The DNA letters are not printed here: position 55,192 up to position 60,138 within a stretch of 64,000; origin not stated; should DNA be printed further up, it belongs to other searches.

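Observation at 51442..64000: One coupled gene train joining two unknown proteins, a Druantia-III-like pair and a type III-like R-M: candidate composite defence system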

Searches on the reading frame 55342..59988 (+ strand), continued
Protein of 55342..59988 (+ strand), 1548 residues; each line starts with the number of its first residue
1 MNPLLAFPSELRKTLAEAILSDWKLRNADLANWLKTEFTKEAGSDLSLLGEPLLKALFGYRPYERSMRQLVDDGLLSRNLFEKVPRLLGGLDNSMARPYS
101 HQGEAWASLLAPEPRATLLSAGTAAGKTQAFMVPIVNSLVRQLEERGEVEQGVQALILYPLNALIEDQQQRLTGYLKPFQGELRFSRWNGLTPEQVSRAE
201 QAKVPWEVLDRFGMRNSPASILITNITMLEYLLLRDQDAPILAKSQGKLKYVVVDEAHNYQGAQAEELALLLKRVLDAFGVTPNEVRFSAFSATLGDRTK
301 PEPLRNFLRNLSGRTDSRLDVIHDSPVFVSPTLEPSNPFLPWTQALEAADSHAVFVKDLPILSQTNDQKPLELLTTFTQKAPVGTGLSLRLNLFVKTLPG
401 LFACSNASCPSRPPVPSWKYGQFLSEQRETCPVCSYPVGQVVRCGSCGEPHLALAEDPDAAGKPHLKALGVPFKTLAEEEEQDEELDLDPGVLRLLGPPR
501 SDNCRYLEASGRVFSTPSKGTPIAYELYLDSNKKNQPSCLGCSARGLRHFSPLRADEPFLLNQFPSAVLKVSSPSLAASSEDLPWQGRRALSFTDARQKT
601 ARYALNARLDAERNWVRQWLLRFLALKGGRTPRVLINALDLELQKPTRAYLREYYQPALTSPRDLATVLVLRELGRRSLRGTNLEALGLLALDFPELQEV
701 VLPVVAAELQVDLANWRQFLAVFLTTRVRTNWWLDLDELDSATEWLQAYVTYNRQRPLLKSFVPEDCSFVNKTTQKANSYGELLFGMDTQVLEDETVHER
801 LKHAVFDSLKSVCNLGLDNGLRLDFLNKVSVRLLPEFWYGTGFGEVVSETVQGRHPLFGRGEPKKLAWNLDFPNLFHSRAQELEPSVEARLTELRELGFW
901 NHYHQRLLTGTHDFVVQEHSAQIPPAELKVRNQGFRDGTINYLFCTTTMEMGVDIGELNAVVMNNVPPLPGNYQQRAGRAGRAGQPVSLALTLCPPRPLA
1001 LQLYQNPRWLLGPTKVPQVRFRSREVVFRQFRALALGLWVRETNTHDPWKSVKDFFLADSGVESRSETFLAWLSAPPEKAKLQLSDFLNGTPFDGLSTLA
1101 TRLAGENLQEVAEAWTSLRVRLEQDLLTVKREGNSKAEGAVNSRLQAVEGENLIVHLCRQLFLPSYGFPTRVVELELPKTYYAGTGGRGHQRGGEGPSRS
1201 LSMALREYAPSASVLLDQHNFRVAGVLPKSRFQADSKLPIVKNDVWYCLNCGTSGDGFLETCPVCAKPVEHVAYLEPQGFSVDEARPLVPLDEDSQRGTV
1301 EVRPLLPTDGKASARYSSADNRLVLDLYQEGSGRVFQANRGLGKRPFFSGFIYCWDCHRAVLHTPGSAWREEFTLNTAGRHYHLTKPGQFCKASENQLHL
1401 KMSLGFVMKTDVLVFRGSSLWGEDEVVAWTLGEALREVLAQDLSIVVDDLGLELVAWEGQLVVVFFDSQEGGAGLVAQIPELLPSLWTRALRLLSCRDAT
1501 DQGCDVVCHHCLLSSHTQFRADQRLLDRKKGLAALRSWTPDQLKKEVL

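Call 98: get_annotated_region(hit=H30, flank=8000)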
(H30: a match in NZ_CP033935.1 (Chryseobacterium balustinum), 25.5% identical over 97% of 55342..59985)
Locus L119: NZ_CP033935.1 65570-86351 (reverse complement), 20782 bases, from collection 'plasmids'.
description: Chryseobacterium balustinum strain KC_1863 plasmid unnamed, complete sequence
organism: Chryseobacterium balustinum (NCBI taxid 246)
taxonomy: Bacteria; Bacteroidota; Flavobacteriia; Flavobacteriales; Weeksellaceae; Chryseobacterium; Chryseobacterium balustinum
host: -; source: fish,pure isolate,blood; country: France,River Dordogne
typing (MOB-suite, as given by PLSDB): non-mobilizable
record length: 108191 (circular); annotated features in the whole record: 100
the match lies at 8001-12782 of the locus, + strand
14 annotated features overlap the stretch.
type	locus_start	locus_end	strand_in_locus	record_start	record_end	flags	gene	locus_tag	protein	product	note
CDS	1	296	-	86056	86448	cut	-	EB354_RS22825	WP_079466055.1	hypothetical protein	-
CDS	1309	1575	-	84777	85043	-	-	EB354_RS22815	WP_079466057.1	type II toxin-antitoxin system RelE/ParE family toxin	-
CDS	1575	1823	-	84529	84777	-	-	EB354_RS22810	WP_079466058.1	hypothetical protein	-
CDS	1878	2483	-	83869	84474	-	-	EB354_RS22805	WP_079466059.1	recombinase family protein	GO:0006310 - DNA recombination [Evidence IEA]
CDS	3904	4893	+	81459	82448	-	-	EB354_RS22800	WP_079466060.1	WYL domain-containing protein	-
CDS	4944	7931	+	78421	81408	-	-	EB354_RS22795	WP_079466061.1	hypothetical protein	-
CDS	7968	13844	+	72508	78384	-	-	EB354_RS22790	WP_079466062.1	DEAD/DEAH box helicase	-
CDS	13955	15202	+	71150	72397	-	-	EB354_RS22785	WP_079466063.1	DUF2130 domain-containing protein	-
CDS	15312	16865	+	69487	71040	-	-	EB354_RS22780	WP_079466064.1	class I SAM-dependent DNA methyltransferase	-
CDS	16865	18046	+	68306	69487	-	-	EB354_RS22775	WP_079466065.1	restriction endonuclease subunit S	GO:0006304 - DNA modification [Evidence IEA]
CDS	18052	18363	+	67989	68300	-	-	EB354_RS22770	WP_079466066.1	hypothetical protein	-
CDS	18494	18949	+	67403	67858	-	-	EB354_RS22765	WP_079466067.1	helix-turn-helix domain-containing protein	-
CDS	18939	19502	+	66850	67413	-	-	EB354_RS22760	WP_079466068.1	PIN domain-containing protein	-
CDS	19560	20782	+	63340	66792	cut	-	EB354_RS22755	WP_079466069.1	DEAD/DEAH box helicase family protein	-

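Call 99: get_annotated_region(hit=H32, flank=8000)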
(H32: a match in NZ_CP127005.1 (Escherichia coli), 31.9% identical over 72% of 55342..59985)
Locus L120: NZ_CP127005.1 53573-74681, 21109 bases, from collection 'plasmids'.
description: Escherichia coli strain YZ3-11 plasmid unnamed1, complete sequence
organism: Escherichia coli (NCBI taxid 562)
taxonomy: Bacteria; Pseudomonadota; Gammaproteobacteria; Enterobacterales; Enterobacteriaceae; Escherichia; Escherichia coli
host: -; source: mixed culture,pork; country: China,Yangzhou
typing (MOB-suite, as given by PLSDB): mobilizable; replicon IncY,rep_cluster_1704
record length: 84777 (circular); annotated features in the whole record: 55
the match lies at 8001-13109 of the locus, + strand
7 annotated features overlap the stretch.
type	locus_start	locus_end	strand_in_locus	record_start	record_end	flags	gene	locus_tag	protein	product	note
CDS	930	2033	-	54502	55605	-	zorE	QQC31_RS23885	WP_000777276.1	type II Zorya anti-phage system protein ZorE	GO:0051607 - defense response to virus [Evidence IEA]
CDS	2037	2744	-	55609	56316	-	zorB2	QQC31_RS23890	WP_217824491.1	type II Zorya anti-phage system protein ZorB2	GO:0051607 - defense response to virus [Evidence IEA]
CDS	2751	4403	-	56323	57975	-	zorA2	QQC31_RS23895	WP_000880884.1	type II Zorya anti-phage system protein ZorA2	GO:0051607 - defense response to virus [Evidence IEA]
CDS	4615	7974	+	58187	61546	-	-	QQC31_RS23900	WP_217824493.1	STY4851/ECs_5259 family protein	-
CDS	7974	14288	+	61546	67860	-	-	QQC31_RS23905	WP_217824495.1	DEAD/DEAH box helicase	-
CDS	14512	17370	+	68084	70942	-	-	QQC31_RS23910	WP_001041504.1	SNF2-related protein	-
CDS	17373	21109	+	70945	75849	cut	-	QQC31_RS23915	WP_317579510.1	class I SAM-dependent DNA methyltransferase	-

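Call 104: search_protein_families(library=phrogs, proteins=[L008:22037-24112:+], max_evalue=0.01)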
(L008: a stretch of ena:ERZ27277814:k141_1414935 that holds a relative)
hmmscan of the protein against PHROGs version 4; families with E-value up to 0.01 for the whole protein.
L008:22037-24112:+ (692 aa): 4 families
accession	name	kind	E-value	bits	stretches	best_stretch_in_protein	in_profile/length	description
phrog_1967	-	DNA, RNA and nucleotide metabolism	1.4e-68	233.2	2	39-597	7-508/776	DNA helicase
phrog_25205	-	unknown function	3.6e-05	23.2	0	245-287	16-60/607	-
phrog_170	-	other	7.6e-05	23.3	0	249-282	95-128/323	PhoH-like phosphate starvation-inducible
phrog_325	-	DNA, RNA and nucleotide metabolism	0.0012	18.2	0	656-679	848-871/986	Dda-like helicase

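Call 126: find_related_loci(query=A7, collection=viral_contigs, flank=10000)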
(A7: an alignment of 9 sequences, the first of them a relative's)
Query A7 (1548 aa) in viral_contigs; peptide patterns used: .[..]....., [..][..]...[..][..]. (x = any residue, [..] = any of these).
103 stretches matched a pattern; 37 encode a relative of the query (tblastn E <= 1e-3); 35 distinct loci.
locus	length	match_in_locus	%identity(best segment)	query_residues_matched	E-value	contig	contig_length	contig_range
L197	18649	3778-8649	29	16-1537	7e-142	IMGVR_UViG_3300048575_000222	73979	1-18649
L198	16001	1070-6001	28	7-1532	2e-67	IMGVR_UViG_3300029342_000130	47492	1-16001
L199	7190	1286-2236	33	5-322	6e-49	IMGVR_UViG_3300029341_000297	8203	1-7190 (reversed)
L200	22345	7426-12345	24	11-1535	1e-31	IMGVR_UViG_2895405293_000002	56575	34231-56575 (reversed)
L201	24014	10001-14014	36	98-1322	5e-31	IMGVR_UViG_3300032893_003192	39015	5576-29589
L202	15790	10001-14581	26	118-1537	1e-32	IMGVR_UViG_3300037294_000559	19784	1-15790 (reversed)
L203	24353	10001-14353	37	98-1364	2e-30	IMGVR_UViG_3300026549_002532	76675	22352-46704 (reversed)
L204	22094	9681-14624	26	24-1535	5e-29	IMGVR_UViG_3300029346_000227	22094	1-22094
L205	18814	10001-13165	34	97-1054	7e-29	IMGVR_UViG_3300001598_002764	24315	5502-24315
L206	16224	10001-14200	28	1-1288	1e-28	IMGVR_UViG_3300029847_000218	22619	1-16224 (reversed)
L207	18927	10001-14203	27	1-1288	9e-28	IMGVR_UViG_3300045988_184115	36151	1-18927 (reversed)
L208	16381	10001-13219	39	98-1033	2e-27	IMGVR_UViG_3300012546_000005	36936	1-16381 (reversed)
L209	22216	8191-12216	34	98-1306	3e-27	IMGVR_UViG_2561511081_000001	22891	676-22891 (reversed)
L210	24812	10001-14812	27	99-1523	5e-37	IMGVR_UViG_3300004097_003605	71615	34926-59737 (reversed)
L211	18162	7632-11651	34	98-1306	1e-26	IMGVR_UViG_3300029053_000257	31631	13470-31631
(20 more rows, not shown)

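Call 130: search_protein_families(library=padloc, proteins=[L210:3426-5159:+, L210:5219-5575:+, L210:5848-9615:+, L210:9578-15871:+, L210:1711-3330:-], max_evalue=0.001)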
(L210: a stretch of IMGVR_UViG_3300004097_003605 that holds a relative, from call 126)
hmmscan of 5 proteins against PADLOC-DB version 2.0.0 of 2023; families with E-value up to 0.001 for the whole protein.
L210:3426-5159:+ (578 aa): 0 families

L210:5219-5575:+ (119 aa): 0 families

L210:5848-9615:+ (1256 aa): 0 families

L210:9578-15871:+ (2098 aa): 33 families (the best 25 are shown)
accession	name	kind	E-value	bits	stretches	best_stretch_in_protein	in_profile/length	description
PDLC00013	DruE1|DruE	-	1.7e-185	617.6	2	255-1759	260-1677/1776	SNF2 family N-terminal domain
PDLC00037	DruE3|DruE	-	1.4e-167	558.2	2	1072-1778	1029-1696/2055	SNF2 family N-terminal domain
PDLC00014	DruE2|DruE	-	1.4e-128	428.5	5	955-1258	1043-1359/1928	SNF2 family N-terminal domain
PDLC00015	DruE2|DruE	-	4e-126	420.7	4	965-1250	1020-1321/1887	SNF2 family N-terminal domain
PDLC00035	DruE3|DruE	-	8e-116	386.3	2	1070-1479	1030-1404/1460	SNF2 family N-terminal domain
PDLC00051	DruE4|DruE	-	1.2e-111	372.5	4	957-1250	971-1269/1829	SNF2 family N-terminal domain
PDLC00036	DruE3|DruE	-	3.2e-109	364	3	1077-1474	1027-1382/2023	SNF2 family N-terminal domain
PDLC02896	DpdJ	-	8.7e-27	91.2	2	85-220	105-238/1487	DpdJ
PDLC03960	SngC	-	3.2e-24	83.7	2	139-363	23-199/720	-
PDLC02503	BrxHI|BrxHII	-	3e-17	60.2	1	1082-1156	281-355/698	BrxHI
PDLC02570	DrmA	-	2.3e-16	57.3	2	1100-1164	582-645/851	DrmA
PDLC02501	BrxHI|BrxHII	-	1.8e-15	54.1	1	1087-1155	286-354/925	BrxHI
PDLC02569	DrmA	-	1.4e-12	44.3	1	1103-1154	833-882/1095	DrmA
PDLC02893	DpdJ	-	1.1e-11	41.5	0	153-216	179-237/876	DpdJ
PDLC03928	PsyrT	-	7.6e-11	39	1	1072-1152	264-344/689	-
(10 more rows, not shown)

L210:1711-3330:- (539 aa): 5 families
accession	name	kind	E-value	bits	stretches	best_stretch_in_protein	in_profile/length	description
PDLC01995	RtcR_PspF2--CARF_AAA_HTH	-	5.4e-161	535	1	11-530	1-480/481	-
PDLC01994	RtcR_PspF1--CARF_AAA_HTH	-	3.7e-72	241.9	1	90-517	59-458/468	-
PDLC01993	RtcR--CARF_AAA_HTH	-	4.1e-56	188.5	1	89-458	69-433/523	-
PDLC01882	CARF4--CARF_PDDEXK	-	1.4e-07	28.4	1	89-146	105-162/569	-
PDLC01031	Csx1/Csm6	-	6e-06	24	1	13-155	4-114/357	CARF+HEPN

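Call 131: search_protein_families(library=pfam, proteins=[L210:3426-5159:+, L210:5219-5575:+, L210:5848-9615:+, L210:1711-3330:-, L210:16226-16912:-, L210:16913-17521:-, L210:17518-19401:-, L210:19417-23154:-], max_evalue=0.001)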
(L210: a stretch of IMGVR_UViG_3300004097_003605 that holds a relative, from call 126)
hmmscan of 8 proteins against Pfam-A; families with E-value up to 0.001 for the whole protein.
L210:3426-5159:+ (578 aa): 0 families

L210:5219-5575:+ (119 aa): 0 families

L210:5848-9615:+ (1256 aa): 0 families

L210:1711-3330:- (539 aa): 7 families
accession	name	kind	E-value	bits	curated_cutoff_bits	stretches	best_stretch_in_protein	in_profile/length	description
PF00158.32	Sigma54_activat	-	5.2e-64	215.4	20.2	1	203-377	1-167/168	Sigma-54 interaction domain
PF14532.12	Sigma54_activ_2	-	1.2e-22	81.1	25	1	205-382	2-138/138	Sigma-54 interaction domain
PF25601.1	AAA_lid_14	-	3.9e-19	68.7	27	1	383-468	1-81/87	AAA+ ATPase lid domain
PF07728.20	AAA_5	-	5.7e-07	30.1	22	1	226-353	1-123/139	AAA domain (dynein-related subfamily)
PF00004.35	AAA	-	7.3e-06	26.9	21.2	1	227-368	1-127/131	ATPase family associated with various cellular activities (AAA)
PF02954.25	HTH_8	-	5e-05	23.4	22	1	487-516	2-31/42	Bacterial regulatory protein, Fis family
PF01078.27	Mg_chelatase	-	9.2e-05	22.4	20.3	0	282-352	93-157/207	Magnesium chelatase, subunit ChlI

L210:16226-16912:- (228 aa): 1 family
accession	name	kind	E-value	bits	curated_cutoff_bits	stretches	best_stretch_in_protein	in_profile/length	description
PF00535.33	Glycos_transf_2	-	3e-06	27.7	23.3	1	67-154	67-155/168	Glycosyl transferase family 2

L210:16913-17521:- (202 aa): 5 families
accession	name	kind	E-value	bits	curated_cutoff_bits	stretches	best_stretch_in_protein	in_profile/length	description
PF13489.12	Methyltransf_23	-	1.2e-08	35.3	27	1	52-158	21-131/164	Methyltransferase domain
PF13649.12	Methyltransf_25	-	8.9e-08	33.2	27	1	57-132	1-86/97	Methyltransferase domain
PF08242.18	Methyltransf_12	-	1e-07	33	30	1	58-135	1-88/98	Methyltransferase domain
PF08241.18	Methyltransf_11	-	1.7e-07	32.2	21.2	1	58-136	1-84/95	Methyltransferase domain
PF13847.12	Methyltransf_31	-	9.6e-05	22.5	27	1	54-133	4-95/145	Methyltransferase domain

L210:17518-19401:- (627 aa): 6 families
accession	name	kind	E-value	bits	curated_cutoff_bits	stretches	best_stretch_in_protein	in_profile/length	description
PF00535.33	Glycos_transf_2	-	3e-34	118.8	23.3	1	4-153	1-164/168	Glycosyl transferase family 2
PF13641.12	Glyco_tranf_2_3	-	5.4e-15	56.5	27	2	2-113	2-121/230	Glycosyltransferase like family 2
PF13489.12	Methyltransf_23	-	1.6e-09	38.2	27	1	466-582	3-123/164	Methyltransferase domain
PF10111.15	Glyco_tranf_2_2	-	5.8e-07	29.7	27.3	1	7-104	6-107/276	Glycosyltransferase like family 2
PF13506.12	Glyco_transf_21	-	0.00024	21.1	21.7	0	316-362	21-67/174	Glycosyl transferase family 21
PF13704.12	Glyco_tranf_2_4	-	0.00029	21.7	27.5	0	26-92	13-85/98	Glycosyl transferase family 2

L210:19417-23154:- (1245 aa): 8 families
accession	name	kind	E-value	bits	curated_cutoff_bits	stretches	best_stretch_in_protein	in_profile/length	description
PF00535.33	Glycos_transf_2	-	9.5e-41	140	23.3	3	119-261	1-151/168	Glycosyl transferase family 2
PF13641.12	Glyco_tranf_2_3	-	3e-20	73.7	27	2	117-230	2-123/230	Glycosyltransferase like family 2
PF04765.19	TOD1_MUCI70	-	7.2e-20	72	21.4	1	1022-1218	70-288/314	TOD1/MUCI70, glycosyltransferase-like domain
PF10111.15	Glyco_tranf_2_2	-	2.2e-07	31.1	27.3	1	121-213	3-101/276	Glycosyltransferase like family 2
PF18563.6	TubC_N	-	2.4e-06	28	26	1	40-86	3-50/52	TubC N-terminal docking domain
PF13506.12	Glyco_transf_21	-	4.9e-06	26.6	21.7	0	421-480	13-72/174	Glycosyl transferase family 21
PF13578.12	Methyltransf_24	-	5.6e-06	27.6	26.3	1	631-723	2-105/105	Methyltransferase domain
PF13704.12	Glyco_tranf_2_4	-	0.00014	22.7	27.5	0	146-210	20-88/98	Glycosyl transferase family 2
